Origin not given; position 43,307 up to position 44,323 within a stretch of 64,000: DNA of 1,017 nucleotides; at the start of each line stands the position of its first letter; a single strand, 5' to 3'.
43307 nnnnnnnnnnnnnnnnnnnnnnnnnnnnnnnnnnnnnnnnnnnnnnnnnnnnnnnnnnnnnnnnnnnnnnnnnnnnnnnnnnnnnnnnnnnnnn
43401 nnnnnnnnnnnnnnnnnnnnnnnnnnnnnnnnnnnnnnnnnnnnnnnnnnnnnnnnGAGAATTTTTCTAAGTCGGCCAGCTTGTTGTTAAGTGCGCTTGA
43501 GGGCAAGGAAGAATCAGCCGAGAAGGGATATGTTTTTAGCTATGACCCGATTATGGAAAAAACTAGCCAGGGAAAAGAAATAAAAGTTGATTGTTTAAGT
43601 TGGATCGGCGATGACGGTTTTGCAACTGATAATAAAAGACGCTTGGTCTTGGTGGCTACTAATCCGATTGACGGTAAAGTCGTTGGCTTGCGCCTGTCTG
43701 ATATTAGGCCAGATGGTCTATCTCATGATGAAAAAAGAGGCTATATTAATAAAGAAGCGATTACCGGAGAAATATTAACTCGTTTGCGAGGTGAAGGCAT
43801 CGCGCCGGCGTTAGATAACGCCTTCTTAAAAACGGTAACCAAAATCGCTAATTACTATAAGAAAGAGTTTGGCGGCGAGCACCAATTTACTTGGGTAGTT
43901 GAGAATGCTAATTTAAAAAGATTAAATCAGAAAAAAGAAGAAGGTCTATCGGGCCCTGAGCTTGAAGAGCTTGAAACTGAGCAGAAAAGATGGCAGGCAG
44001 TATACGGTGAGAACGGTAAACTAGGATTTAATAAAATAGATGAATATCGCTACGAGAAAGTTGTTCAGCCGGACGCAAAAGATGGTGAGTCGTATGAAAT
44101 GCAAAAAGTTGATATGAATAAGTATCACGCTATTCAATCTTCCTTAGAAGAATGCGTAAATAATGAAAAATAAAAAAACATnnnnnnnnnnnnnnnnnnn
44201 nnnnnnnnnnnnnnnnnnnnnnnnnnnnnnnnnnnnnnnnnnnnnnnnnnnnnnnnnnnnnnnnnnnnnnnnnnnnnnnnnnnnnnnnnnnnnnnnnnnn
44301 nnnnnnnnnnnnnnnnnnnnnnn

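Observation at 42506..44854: Five tightly packed orphan ORFs wedged between secA and ileS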

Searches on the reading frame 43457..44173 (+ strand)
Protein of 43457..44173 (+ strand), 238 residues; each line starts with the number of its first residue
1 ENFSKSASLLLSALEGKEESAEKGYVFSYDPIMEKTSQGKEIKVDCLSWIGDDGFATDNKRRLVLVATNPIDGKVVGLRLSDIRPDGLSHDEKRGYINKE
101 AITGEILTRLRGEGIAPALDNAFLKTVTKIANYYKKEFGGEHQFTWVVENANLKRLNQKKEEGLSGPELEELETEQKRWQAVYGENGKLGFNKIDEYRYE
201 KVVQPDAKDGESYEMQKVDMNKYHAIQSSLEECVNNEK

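Call 68: search_solved_structures(query=A4, max_evalue=10, show_alignments=3)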
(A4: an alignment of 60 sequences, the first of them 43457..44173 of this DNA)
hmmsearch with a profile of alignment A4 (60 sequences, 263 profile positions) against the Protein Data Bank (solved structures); distinct sequences matched with E-value up to 10: 8.
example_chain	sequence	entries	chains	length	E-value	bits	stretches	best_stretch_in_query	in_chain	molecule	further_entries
5jtf_A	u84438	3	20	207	0.028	16.6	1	84-142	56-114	Putative Phosphinothricin N-acetyltransferase | Phosphinothricin N-acetyltransferase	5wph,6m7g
7l1k_A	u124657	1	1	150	0.12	14.5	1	112-156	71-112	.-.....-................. 30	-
6ag4_A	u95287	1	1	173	0.68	12.1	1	110-160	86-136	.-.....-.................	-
6ag5_A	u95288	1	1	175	0.96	11.6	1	114-160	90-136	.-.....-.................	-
2x7b_A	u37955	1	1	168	1.1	11.5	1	114-160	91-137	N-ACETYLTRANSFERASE SSO0209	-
4lx9_A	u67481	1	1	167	1.1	11.5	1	114-160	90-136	ARCHAEAL AMINO-TERMINAL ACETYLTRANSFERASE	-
4r3k_A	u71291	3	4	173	1.1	11.3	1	114-160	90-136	Uncharacterized N-acetyltransferase SSO0209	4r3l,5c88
1vhs_A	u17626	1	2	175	1.2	11.3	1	76-131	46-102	similar to phosphinothricin acetyltransferase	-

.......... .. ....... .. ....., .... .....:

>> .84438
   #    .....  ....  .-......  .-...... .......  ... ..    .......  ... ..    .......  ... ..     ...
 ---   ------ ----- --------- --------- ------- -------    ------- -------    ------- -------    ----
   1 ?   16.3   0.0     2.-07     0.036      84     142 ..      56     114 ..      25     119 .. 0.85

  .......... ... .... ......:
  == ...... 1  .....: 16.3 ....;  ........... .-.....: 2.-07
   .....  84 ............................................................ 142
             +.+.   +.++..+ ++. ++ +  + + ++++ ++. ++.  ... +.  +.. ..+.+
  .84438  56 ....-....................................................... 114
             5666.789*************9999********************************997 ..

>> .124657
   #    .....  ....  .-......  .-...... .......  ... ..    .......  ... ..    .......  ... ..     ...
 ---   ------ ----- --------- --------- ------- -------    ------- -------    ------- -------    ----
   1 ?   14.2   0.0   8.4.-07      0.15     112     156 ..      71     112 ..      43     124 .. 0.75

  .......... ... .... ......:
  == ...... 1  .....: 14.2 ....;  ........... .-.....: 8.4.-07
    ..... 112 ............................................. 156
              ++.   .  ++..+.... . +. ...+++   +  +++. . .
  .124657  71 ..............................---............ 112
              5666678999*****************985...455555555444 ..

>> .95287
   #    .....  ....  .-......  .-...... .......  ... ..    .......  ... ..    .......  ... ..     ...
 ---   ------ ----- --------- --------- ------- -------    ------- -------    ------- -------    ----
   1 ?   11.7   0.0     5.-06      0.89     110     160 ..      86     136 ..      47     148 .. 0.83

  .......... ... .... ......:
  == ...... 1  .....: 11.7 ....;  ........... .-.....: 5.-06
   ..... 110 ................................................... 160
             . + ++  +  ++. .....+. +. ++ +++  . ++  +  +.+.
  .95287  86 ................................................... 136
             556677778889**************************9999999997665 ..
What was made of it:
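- On GNAT acyl-CoA N-acyltransferases - ORF3 C-terminal domain: PDB GNATs align on this segment (call 68).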

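Call 69: search_protein_families(library=pfam, alignment_id=A4, max_evalue=0.1)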
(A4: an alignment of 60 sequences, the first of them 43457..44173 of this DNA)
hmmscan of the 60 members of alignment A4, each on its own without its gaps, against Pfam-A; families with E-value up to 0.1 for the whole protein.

A. member 1, window:43457-44173:+ (238 aa): 0 families

B. families by the number of members that match (of 60 scanned): 25 families
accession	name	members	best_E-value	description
PF00583.31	Acetyltransf_1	3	0.002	Acetyltransferase (GNAT) family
PF13508.13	Acetyltransf_7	2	0.01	Acetyltransferase (GNAT) domain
PF12350.13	CTK3_C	2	0.011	CTD kinase subunit gamma CTK3 C-terminus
PF16087.11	DUF4817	1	0.00034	Helix-turn-helix domain (DUF4817)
PF06725.17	3D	1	0.0031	3D domain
PF19788.4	DUF6272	1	0.0061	Family of unknown function (DUF6272)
PF09345.15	SiaC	1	0.0089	SiaC family regulatory phosphoprotein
PF05580.18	Peptidase_S55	1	0.0096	SpoIVB peptidase S55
PF09950.15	Major_capside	1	0.024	Major capsid protein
PF08703.15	PLC-beta_C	1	0.025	PLC-beta C terminal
PF23039.2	TMEM132_3rd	1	0.027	TMEM132 cohesin-like domain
PF14183.11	YwpF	1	0.03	YwpF-like protein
PF14557.12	AphA_like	1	0.034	Putative AphA-like transcriptional regulator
PF16063.10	DUF4805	1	0.041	Domain of unknown function (DUF4805)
PF13769.11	Virulence_fact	1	0.047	Virulence factor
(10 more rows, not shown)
